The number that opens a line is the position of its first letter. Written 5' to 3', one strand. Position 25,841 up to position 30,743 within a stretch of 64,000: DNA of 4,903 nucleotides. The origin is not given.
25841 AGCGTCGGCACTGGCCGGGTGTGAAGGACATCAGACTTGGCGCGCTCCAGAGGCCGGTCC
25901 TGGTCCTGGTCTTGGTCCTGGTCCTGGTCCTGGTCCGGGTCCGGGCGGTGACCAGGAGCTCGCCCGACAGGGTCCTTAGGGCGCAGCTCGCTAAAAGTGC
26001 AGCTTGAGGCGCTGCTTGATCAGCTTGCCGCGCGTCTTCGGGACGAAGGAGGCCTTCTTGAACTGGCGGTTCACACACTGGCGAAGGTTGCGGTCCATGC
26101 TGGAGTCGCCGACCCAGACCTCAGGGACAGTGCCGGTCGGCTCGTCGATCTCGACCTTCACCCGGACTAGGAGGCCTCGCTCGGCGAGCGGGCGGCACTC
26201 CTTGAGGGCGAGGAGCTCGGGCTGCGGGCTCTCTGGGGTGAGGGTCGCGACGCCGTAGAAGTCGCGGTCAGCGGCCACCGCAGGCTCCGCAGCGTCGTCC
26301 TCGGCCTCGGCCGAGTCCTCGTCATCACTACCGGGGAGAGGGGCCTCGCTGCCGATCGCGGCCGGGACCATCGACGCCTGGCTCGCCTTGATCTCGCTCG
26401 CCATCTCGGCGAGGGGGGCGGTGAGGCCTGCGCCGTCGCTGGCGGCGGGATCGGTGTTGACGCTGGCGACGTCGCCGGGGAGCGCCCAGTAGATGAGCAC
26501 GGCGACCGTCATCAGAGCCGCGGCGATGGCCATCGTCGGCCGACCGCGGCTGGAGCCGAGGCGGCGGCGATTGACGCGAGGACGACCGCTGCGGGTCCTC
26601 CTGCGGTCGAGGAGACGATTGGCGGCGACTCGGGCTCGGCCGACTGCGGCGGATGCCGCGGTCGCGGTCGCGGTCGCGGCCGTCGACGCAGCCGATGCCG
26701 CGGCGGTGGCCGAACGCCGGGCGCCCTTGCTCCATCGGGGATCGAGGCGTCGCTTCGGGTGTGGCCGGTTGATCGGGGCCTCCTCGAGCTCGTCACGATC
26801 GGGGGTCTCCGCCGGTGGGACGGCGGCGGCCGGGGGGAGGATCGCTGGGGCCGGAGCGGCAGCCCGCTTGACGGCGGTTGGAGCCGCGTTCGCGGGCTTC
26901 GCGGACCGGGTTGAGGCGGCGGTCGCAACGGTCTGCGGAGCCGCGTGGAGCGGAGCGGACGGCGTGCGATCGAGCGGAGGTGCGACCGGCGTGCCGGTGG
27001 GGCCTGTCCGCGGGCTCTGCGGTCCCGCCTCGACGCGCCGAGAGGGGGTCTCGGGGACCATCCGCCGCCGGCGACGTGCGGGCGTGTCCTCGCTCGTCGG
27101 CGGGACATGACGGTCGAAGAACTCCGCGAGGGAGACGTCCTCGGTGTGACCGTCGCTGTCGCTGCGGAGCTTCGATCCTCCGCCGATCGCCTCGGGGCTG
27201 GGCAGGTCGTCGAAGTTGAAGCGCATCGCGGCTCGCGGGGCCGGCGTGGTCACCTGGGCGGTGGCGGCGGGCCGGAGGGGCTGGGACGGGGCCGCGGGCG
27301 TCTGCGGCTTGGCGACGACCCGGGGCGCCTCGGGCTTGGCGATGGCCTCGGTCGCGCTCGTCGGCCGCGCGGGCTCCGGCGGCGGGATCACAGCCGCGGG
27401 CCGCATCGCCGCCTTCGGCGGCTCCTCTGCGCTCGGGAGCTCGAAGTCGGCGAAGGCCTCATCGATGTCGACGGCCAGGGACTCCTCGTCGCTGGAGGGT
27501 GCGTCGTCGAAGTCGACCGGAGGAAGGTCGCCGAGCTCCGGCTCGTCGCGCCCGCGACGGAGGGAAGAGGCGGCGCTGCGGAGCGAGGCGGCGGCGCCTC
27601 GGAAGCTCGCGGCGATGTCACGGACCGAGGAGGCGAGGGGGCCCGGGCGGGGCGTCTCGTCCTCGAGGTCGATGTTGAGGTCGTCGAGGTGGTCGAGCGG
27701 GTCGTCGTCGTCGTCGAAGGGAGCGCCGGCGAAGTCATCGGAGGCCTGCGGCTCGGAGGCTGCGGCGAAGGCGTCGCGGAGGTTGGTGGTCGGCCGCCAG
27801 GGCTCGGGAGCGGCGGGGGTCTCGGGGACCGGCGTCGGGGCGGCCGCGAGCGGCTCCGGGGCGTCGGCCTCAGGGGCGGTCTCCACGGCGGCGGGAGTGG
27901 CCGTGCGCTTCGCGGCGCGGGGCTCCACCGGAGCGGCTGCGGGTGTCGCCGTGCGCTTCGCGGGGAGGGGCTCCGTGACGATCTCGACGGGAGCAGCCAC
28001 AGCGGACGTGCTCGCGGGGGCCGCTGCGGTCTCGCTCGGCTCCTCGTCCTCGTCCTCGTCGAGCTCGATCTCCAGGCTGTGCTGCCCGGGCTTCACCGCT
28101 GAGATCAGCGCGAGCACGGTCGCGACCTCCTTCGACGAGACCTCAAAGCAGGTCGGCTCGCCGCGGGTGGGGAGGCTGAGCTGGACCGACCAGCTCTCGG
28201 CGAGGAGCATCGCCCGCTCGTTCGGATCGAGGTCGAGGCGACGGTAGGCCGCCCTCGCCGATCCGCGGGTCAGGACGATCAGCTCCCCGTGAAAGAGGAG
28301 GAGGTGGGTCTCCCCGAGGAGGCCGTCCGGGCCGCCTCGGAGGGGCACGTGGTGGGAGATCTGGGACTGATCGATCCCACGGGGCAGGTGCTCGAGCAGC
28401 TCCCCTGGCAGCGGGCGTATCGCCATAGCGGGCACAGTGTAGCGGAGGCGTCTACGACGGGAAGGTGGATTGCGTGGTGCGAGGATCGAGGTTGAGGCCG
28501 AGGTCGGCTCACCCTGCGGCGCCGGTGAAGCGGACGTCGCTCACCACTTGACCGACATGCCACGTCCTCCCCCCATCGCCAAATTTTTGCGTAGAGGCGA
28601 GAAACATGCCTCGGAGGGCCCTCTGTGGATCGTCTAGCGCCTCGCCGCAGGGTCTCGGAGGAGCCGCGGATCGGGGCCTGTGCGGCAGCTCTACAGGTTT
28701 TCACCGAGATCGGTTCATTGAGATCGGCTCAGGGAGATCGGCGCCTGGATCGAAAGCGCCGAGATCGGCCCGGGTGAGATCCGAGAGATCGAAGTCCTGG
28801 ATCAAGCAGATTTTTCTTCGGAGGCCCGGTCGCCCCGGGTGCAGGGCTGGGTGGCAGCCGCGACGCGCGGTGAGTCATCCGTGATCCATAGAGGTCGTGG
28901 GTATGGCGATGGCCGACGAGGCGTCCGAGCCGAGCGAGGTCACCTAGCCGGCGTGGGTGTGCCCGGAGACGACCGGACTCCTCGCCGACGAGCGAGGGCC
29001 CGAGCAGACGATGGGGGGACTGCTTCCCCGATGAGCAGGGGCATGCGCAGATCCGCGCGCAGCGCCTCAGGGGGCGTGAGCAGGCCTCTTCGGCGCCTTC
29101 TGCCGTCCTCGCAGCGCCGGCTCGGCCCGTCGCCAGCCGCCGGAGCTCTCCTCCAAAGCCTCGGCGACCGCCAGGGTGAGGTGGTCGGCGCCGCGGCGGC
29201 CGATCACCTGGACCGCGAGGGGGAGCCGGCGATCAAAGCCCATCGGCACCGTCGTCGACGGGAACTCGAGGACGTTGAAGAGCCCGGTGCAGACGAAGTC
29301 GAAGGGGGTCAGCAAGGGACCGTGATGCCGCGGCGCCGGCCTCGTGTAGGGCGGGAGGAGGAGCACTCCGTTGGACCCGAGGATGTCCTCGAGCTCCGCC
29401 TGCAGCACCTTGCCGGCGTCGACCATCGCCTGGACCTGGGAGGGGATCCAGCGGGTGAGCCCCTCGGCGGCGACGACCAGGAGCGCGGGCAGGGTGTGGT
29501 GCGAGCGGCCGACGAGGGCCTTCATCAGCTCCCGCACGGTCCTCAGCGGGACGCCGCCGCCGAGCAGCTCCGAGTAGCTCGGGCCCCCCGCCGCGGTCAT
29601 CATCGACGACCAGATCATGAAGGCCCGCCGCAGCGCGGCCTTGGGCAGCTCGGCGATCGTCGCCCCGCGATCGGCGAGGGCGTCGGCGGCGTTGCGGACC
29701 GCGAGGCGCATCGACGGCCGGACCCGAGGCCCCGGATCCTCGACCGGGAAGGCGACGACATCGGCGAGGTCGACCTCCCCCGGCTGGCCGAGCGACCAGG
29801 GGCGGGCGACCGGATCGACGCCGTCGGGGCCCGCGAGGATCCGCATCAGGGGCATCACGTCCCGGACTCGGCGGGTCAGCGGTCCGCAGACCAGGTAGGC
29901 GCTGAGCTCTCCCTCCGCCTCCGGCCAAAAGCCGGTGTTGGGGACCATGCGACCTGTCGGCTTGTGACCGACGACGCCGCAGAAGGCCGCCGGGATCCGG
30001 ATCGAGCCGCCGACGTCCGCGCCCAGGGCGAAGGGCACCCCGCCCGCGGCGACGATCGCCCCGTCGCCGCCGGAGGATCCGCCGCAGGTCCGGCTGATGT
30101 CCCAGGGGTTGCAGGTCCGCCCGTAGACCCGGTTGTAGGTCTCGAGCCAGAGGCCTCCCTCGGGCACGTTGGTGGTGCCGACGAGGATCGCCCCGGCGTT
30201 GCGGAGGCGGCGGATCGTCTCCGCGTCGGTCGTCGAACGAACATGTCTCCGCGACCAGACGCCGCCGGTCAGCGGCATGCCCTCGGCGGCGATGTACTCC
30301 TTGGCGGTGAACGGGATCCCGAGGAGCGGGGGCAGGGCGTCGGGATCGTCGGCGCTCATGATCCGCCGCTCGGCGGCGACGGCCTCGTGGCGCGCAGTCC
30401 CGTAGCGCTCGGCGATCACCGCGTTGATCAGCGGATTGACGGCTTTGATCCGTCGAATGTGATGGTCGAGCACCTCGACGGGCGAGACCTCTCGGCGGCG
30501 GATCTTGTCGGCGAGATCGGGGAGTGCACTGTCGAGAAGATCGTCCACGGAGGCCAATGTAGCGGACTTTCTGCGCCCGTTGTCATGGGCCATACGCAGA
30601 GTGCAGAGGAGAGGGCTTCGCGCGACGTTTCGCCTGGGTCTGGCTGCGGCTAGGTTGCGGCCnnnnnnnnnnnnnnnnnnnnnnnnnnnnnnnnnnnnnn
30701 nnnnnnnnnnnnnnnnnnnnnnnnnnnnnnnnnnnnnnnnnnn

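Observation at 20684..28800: Candidate undescribed envelope-spanning module: a TonB-C-like (AgmX/PglI-tail) TM protein plus two large paralogous periplasmic proteins, with a repeat array and a hairpin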

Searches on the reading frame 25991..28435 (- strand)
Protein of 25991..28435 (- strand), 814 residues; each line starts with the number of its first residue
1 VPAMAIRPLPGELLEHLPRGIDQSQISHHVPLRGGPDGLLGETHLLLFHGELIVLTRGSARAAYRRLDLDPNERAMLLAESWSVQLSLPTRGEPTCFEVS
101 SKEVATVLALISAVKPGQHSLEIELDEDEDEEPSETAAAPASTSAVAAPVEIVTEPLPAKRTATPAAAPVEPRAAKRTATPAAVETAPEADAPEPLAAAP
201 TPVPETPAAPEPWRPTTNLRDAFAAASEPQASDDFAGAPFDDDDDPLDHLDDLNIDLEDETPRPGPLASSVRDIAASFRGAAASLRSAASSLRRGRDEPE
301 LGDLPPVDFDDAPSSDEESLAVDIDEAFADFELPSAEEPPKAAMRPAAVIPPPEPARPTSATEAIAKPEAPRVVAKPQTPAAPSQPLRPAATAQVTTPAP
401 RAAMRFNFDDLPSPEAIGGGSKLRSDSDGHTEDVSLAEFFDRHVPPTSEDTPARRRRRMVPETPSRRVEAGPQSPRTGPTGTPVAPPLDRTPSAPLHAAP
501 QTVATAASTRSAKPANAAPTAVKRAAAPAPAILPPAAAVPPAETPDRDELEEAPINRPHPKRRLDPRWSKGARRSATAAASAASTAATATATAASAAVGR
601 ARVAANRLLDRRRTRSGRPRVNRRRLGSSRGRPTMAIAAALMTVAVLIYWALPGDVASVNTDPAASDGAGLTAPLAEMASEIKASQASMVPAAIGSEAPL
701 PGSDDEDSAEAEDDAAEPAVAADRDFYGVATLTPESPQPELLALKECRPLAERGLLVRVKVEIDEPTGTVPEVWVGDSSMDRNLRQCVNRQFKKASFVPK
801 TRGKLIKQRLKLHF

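Call 7: search_protein_families(library=pfam, proteins=[window:25991-28435:-], max_evalue=1)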
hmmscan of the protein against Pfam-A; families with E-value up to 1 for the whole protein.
window:25991-28435:- (814 aa): 0 families

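Call 8: search_protein_families(library=ncbifam, proteins=[window:25991-28435:-], max_evalue=1)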
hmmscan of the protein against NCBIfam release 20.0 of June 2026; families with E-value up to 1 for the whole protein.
window:25991-28435:- (814 aa): 3 families
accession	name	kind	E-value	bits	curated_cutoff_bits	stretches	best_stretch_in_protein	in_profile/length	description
TIGR01352.1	tonB_Cterm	subfamily_domain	0.0039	17.5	27.1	1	754-813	14-72/76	TonB family protein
NF033768.1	myxo_SS_tail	domain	0.018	15.2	40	1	757-807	35-84/92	AgmX/PglI C-terminal domain-containing protein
NF041586.1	MqnP_DT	exception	0.14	11.8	430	1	588-652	36-99/277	menaquinone biosynthesis prenyltransferase MqnP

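Call 21: find_homologous_proteins(query=window:25991-28435:-)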
Query window:25991-28435:- (814 aa): 4 proteins with E <= 0.001 among 8000 candidates.
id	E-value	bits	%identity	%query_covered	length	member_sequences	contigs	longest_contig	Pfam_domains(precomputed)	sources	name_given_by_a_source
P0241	0.0e+0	1710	100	100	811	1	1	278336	-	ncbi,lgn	-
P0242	5.0e-297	1006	68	100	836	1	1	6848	-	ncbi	-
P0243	1.3e-205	704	52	100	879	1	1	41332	-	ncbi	-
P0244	5.8e-191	655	54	36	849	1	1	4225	-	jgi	jgi:hypothetical protein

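Call 30: find_encoding_contigs(protein=P0243, flank=10000, max_places=1)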
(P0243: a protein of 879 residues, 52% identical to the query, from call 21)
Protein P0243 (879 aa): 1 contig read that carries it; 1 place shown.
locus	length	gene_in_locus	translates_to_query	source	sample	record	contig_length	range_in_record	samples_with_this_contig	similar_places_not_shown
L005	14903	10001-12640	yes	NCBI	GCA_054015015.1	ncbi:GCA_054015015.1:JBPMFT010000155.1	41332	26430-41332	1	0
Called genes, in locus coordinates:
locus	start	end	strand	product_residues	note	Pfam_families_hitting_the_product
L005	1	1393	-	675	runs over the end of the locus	PF08497:Radical_SAM_N, PF04055:Radical_SAM, PF11842:DUF3362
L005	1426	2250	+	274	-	PF13476:AAA_23 (faint), PF00005:ABC_tran, PF02463:SMC_N (faint), PF13304:AAA_21 (faint)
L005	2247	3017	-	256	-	-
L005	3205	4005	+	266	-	-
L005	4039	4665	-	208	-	PF01330:RuvA_N, PF00633:HHH (faint), PF14520:HHH_5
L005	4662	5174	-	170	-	PF02075:RuvC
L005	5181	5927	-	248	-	PF20772:TACO1_YebC_N, PF01709:Transcrip_reg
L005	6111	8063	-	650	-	-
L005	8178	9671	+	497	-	PF01425:Amidase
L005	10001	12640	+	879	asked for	-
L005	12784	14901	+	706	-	?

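Call 51: find_related_loci(query=A3, collection=genome_contigs, flank=10000)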
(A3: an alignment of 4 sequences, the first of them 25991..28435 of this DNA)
Query A3 (814 aa) in genome_contigs; peptide patterns used: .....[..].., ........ (x = any residue, [..] = any of these).
136 stretches matched a pattern; 2 encode a relative of the query (tblastn E <= 1e-3); 2 distinct loci.
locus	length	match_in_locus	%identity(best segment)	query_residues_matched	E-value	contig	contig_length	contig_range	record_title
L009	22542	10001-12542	68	1-814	9e-68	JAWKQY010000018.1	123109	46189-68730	MAG: Nannocystaceae bacterium isolate AC1.67 AC1.67.fa-18, whole genome shotgun sequence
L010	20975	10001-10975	48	1-280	7e-66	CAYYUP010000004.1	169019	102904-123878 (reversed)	MAG TPA_asm: uncultured Nannocystis sp. isolate binchicken_co67_189 genome assembly, contig: NODE_21_length_169019_cov_8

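Call 73: predict_structure(alignment_id=A3)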
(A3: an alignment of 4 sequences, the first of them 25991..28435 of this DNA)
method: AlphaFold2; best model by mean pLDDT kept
length: 814 residues; sequences in the alignment: 4
mean_pLDDT: 40.4   pTM: 0.23
mean pLDDT of the five models: 40.4, 39.8, 39.6, 39.2, 36.3
residues with pLDDT >= 90: 0; 70-90: 5; 50-70: 167; < 50: 642
segments of 3 or more residues with pLDDT < 50: 1-5, 35-40, 58-64, 79-96, 116-225, 227-275, 294-408, 410-434, 445-448, 450-563, 612-614, 617-741, 754-780, 788-814
pLDDT, mean of each block of 10 residues (from residue 1): 48 64 68 52 64 57 50 51 41 47 58 49 33 34 32 29 33 31 31 34 33 35 42 34 36 34 35 52 58 44 37 35 42 35 35 31 34 34 33 31 38 37 32 56 53 36 31 32 34 32 29 35 32 31 30 37 49 55 56 55 56 47 39 39 41 32 33 42 42 30 31 31 29 37 51 48 39 38 52 39 36 37
secondary structure, 60 per line:
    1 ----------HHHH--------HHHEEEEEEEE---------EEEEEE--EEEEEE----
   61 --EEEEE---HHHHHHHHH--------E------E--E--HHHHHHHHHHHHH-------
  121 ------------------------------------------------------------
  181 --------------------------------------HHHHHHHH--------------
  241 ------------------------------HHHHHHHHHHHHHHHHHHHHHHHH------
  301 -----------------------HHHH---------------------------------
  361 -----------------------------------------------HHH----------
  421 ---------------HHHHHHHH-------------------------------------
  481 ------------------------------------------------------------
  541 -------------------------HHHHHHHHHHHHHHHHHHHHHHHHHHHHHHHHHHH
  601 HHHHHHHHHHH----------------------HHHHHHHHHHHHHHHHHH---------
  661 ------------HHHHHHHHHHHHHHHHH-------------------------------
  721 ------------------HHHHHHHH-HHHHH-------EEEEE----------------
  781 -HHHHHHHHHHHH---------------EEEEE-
elements in order (helices of 4 or more, strands of 3 or more residues): H11-14 E26-33 E43-48 E51-56 E63-67 H71-79 H101-113 H219-226 H271-294 H324-327 H436-443 H566-611 H634-651 H673-689 H739-746 H748-752 E760-764 H782-793 E809-813

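Call 77: fold_search(model_id=the predicted structure, library=pdb)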
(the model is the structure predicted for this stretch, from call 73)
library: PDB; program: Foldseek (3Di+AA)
matches with E <= 10: 167; with E <= 0.001: 0
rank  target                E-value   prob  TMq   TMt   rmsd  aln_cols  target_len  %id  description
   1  8ozz_MODEL_1_A        2.8e-01  0.25  0.08  0.39   8.5       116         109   12  PH domain of AKT-like kinase in Trypanosoma cruzi (released 2024-05-08)
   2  6jm5_A                3.6e-01  0.25  0.07  0.35   7.7       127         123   10  Crystal structure of TBC1D23 C terminal domain (released 2019-10-16)
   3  6jm5_B                3.9e-01  0.23  0.07  0.35   8.1       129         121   12  Crystal structure of TBC1D23 C terminal domain (released 2019-10-16)
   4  2p9p_F                4.9e-01  0.07  0.06  0.16  12.1       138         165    9  Crystal Structure of bovine Arp2/3 complex co-crystallized with ADP (released 2007-05-29)
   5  8qqf_C                5.2e-01  0.25  0.08  0.39   7.9       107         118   14  TBC1D23 PH domain complexed with STX16 TLY motif (released 2024-04-10)
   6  3dwl_F                6.3e-01  0.07  0.06  0.17  12.3       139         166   13  Crystal Structure of Fission Yeast Arp2/3 Complex Lacking the Arp2 Subunit (released 2008-08-26)
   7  8qqf_A                6.7e-01  0.21  0.08  0.38   7.8       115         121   13  TBC1D23 PH domain complexed with STX16 TLY motif (released 2024-04-10)
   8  1k8k_F                6.7e-01  0.06  0.06  0.16  12.1       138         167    9  Crystal Structure of Arp2/3 Complex (released 2001-12-07)
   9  1tyq_F                7.1e-01  0.07  0.06  0.17  12.0       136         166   10  Crystal structure of Arp2/3 complex with bound ATP and calcium (released 2004-11-09)
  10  3p7z_A                1.2e+00  0.12  0.08  0.20   7.9       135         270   12  Crystal structure of the Neurofibromin Sec14-PH module containing the patient derived mutation I1584V (released 2010-12-08)
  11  2e2x_A                1.2e+00  0.14  0.08  0.21   8.7       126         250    9  Sec14 Homology Module of Neurofibromin in complex with phosphatitylethanolamine (released 2007-10-02)
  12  1awe_MODEL_1_A        1.2e+00  0.08  0.06  0.26  10.0       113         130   15  HUMAN SOS1 PLECKSTRIN HOMOLOGY (PH) DOMAIN, NMR, 20 STRUCTURES (released 1998-02-25)
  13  8oyv_B                1.2e+00  0.08  0.04  0.14  12.4        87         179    9  De novo designed Claudin fold CLF_4 (released 2023-10-18)
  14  7r04_A                1.3e+00  0.13  0.09  0.04   8.4       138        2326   10  Neurofibromin in open conformation (released 2022-03-30)
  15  5umr                  1.5e+00  0.14  0.07  0.42   6.2       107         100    7  Crystal structure of N-terminal domain of human FACT complex subunit SSRP1 (released 2018-01-31)
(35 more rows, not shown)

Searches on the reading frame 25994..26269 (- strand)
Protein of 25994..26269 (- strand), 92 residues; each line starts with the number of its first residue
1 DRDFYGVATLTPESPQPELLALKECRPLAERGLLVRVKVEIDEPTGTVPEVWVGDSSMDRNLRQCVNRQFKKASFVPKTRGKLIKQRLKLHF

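Call 49: search_solved_structures(query=A4, max_evalue=10, show_alignments=2)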
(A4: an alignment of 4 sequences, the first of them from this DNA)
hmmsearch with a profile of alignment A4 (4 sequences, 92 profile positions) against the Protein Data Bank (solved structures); distinct sequences matched with E-value up to 10: 0.

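Call 50: search_protein_families(library=pfam, proteins=[window:25994-26269:-], max_evalue=10)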
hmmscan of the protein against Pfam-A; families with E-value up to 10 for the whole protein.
seq(92 aa): 1 family
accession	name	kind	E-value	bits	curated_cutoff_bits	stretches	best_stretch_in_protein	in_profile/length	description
PF03544.19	TonB_C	-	0.05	14.5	24.6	1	35-83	18-66/79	Gram-negative bacterial TonB protein C-terminal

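Call 76: find_related_loci(query=A4, collection=metagenome_contigs, flank=8000)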
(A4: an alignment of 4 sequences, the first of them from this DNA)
Query A4 (92 aa) in metagenome_contigs; peptide patterns used: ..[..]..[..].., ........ (x = any residue, [..] = any of these).
180 stretches matched a pattern; 1 encode a relative of the query (tblastn E <= 1e-3); 1 distinct loci.
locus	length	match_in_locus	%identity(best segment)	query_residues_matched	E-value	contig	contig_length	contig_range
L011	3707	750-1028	89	1-92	5e-55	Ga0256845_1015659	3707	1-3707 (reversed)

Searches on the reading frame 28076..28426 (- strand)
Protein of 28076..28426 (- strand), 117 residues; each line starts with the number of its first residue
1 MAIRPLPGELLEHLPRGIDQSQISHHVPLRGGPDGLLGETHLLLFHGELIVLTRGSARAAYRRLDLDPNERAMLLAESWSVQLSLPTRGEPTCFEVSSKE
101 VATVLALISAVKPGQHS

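Call 50: search_protein_families(library=pfam, proteins=[window:28076-28426:-], max_evalue=10)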
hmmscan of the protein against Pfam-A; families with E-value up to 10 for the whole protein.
seq(117 aa): 0 families

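Call 69: search_protein_families(library=ncbifam, proteins=[window:28076-28426:-], max_evalue=10)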
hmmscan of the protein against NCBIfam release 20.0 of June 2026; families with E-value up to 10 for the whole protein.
seq(117 aa): 0 families

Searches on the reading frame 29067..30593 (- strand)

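Call 66: search_protein_families(library=pfam, proteins=[window:29067-30593:-], max_evalue=0.001)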
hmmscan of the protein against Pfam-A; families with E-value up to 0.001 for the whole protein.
window:29067-30593:- (508 aa): 1 family
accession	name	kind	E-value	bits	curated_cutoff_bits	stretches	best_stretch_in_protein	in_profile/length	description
PF01425.27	Amidase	-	1.4e-81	275.3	27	1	40-474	1-445/445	Amidase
